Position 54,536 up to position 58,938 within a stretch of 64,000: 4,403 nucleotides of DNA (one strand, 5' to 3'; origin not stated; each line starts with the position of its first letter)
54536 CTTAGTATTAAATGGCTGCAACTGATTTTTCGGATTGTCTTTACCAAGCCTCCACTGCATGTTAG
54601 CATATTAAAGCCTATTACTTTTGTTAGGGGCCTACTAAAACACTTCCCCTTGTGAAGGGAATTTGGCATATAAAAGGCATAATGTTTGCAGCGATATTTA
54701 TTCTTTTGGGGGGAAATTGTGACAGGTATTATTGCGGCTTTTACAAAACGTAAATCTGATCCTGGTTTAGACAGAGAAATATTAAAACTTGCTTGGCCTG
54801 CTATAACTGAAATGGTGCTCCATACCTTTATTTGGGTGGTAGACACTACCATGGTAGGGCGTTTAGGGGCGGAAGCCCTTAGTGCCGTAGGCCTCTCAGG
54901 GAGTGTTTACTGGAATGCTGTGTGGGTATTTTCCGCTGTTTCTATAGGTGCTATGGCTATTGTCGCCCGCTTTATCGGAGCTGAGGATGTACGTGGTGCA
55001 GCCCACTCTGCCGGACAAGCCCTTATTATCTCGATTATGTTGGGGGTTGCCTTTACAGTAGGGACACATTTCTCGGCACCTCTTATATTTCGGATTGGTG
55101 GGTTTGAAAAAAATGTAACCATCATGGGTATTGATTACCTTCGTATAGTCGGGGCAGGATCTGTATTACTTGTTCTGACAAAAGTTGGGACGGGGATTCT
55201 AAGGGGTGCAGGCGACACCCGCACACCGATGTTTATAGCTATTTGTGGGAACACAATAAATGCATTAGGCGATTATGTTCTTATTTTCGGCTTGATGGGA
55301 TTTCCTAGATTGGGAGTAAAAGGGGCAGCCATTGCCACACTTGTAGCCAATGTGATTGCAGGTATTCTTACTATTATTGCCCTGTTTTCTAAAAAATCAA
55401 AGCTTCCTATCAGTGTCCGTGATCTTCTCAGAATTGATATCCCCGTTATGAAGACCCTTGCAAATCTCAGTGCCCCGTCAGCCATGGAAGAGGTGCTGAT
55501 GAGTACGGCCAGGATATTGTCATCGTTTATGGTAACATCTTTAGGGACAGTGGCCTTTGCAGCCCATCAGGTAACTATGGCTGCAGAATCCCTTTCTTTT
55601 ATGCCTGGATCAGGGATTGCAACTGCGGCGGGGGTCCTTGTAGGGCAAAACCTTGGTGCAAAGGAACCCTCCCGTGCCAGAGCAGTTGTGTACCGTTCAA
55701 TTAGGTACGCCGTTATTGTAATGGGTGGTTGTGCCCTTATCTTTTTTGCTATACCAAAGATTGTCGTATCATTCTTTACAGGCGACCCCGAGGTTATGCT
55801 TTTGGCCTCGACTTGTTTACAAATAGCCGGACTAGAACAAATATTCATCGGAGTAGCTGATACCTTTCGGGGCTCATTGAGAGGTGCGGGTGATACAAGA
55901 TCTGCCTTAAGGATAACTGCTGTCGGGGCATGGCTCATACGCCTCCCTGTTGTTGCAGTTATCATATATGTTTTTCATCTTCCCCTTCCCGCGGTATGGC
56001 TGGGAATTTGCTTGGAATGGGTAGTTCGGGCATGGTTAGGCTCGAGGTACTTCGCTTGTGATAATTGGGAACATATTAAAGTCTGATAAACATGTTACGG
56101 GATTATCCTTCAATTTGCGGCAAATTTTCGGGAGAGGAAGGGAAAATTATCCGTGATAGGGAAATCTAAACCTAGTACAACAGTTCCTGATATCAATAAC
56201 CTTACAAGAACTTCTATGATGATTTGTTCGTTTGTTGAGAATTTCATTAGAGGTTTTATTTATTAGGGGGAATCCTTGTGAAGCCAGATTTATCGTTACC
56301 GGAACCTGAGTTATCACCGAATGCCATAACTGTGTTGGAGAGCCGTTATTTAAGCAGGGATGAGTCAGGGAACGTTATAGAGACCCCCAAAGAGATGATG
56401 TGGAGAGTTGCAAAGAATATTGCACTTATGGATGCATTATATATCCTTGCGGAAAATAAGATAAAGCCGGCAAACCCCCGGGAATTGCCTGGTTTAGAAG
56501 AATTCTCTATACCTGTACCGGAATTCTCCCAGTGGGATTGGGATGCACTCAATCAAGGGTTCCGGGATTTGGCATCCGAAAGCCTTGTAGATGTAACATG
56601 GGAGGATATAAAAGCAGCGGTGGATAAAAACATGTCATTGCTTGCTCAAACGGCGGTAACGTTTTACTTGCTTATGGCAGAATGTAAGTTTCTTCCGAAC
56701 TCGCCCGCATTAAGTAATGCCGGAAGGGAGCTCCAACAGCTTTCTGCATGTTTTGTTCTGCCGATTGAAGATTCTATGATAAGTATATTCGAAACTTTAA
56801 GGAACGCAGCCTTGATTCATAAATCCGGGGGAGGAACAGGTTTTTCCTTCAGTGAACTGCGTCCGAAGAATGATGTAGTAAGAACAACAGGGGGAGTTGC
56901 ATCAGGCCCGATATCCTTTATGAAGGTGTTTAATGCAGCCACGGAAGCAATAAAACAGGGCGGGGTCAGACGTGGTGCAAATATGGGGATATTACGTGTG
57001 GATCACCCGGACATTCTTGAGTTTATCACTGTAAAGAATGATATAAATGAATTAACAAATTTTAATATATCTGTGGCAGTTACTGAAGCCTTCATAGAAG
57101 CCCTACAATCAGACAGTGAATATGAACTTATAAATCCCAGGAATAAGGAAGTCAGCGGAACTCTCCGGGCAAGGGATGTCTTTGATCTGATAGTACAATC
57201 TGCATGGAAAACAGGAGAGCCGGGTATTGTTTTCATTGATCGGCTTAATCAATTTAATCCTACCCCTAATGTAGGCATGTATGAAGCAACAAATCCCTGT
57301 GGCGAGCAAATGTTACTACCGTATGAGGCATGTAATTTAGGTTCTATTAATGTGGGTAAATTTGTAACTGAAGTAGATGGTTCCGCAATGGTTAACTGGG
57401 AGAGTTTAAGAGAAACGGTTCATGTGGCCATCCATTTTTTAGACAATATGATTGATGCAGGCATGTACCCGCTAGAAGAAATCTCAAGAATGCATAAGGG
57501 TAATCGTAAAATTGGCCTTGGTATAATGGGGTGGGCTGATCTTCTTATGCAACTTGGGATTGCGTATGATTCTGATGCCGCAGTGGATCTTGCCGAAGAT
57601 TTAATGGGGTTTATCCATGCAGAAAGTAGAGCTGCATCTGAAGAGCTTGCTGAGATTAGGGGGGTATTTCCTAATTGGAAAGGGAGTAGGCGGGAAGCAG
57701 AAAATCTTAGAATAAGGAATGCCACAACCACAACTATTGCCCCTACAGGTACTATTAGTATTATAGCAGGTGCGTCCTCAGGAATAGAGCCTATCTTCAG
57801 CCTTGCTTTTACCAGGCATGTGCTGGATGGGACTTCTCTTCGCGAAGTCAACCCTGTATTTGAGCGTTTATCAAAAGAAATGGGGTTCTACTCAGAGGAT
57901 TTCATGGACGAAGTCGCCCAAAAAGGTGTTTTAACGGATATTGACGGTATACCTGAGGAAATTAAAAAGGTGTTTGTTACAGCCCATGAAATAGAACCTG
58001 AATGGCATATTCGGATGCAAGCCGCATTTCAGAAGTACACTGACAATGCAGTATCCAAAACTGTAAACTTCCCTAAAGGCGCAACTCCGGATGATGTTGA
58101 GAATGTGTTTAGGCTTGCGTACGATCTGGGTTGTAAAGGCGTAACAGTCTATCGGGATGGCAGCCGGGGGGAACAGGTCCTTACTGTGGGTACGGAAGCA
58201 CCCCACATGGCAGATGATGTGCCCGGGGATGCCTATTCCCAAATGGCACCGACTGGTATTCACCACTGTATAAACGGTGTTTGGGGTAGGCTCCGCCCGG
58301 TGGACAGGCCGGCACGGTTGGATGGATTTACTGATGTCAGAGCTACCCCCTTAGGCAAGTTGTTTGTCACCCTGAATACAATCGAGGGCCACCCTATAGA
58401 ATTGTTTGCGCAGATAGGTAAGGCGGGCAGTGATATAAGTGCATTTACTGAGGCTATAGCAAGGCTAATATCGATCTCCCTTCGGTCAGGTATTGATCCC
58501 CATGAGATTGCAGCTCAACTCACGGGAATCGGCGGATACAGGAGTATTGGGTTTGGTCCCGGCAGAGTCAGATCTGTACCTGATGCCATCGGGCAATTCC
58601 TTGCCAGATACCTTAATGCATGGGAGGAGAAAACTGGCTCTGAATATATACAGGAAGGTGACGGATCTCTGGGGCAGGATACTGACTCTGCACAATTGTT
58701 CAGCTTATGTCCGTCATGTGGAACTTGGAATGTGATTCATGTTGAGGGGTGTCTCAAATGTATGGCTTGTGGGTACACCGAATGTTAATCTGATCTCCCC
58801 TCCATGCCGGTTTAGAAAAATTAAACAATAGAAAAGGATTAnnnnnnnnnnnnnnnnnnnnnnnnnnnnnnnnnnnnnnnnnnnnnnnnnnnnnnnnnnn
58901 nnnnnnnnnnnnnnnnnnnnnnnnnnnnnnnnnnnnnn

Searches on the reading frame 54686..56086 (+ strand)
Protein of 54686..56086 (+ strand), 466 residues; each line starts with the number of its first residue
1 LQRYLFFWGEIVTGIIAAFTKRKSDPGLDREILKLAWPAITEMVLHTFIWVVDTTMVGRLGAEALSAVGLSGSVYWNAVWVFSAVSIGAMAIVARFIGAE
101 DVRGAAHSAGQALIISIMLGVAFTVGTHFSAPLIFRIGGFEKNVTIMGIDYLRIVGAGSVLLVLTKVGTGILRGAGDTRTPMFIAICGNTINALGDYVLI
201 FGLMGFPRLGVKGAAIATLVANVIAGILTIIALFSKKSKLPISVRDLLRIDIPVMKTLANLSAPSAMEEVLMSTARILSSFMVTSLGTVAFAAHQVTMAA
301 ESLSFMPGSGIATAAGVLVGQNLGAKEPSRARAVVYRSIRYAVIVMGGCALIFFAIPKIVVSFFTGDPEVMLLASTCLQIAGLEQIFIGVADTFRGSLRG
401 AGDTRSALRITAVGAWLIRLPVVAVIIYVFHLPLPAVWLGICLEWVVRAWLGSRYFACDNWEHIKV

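Call 33: search_protein_families(library=pfam, proteins=[window:54686-56086:+], max_evalue=0.00001)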
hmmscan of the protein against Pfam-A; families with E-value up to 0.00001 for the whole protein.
window:54686-56086:+ (466 aa): 1 family
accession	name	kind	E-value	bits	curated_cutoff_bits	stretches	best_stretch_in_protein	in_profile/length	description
PF01554.23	MatE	-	4.8e-61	205.6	24.9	2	264-423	1-159/161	MatE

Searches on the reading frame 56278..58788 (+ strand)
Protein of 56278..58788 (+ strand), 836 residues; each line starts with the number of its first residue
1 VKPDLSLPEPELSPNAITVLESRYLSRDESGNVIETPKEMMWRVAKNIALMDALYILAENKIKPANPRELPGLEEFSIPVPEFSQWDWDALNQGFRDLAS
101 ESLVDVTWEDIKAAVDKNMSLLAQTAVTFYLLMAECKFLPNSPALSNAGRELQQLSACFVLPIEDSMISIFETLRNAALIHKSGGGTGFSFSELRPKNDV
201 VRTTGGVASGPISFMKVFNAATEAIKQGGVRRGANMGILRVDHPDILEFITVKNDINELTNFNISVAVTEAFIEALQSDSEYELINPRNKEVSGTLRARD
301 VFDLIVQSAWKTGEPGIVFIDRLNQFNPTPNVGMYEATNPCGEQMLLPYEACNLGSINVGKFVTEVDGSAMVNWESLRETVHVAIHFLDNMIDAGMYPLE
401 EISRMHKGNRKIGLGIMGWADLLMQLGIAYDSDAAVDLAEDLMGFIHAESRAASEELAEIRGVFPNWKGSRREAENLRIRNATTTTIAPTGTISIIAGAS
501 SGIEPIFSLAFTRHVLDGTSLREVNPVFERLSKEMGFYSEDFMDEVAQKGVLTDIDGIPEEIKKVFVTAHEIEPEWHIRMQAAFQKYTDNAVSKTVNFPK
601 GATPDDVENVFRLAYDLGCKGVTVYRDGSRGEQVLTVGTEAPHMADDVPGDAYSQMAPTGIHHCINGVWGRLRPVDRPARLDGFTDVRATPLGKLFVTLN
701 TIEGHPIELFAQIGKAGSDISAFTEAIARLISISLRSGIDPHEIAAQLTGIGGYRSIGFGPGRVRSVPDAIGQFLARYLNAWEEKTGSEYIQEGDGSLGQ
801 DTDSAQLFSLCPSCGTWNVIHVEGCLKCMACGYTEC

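Call 33: search_protein_families(library=pfam, proteins=[window:56278-58788:+], max_evalue=0.00001)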
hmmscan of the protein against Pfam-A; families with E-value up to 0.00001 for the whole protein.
window:56278-58788:+ (836 aa): 3 families
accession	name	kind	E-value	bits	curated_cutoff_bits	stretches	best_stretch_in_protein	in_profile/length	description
PF02867.20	Ribonuc_red_lgC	-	3.7e-134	448.7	23.9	2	156-473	1-345/523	Ribonucleotide reductase, barrel domain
PF00317.26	Ribonuc_red_lgN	-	1.7e-17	63.7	28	1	11-152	2-76/77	Ribonucleotide reductase, all-alpha domain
PF12637.14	TSCPD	-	3.3e-16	59.8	22.8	1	692-779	13-88/88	TSCPD domain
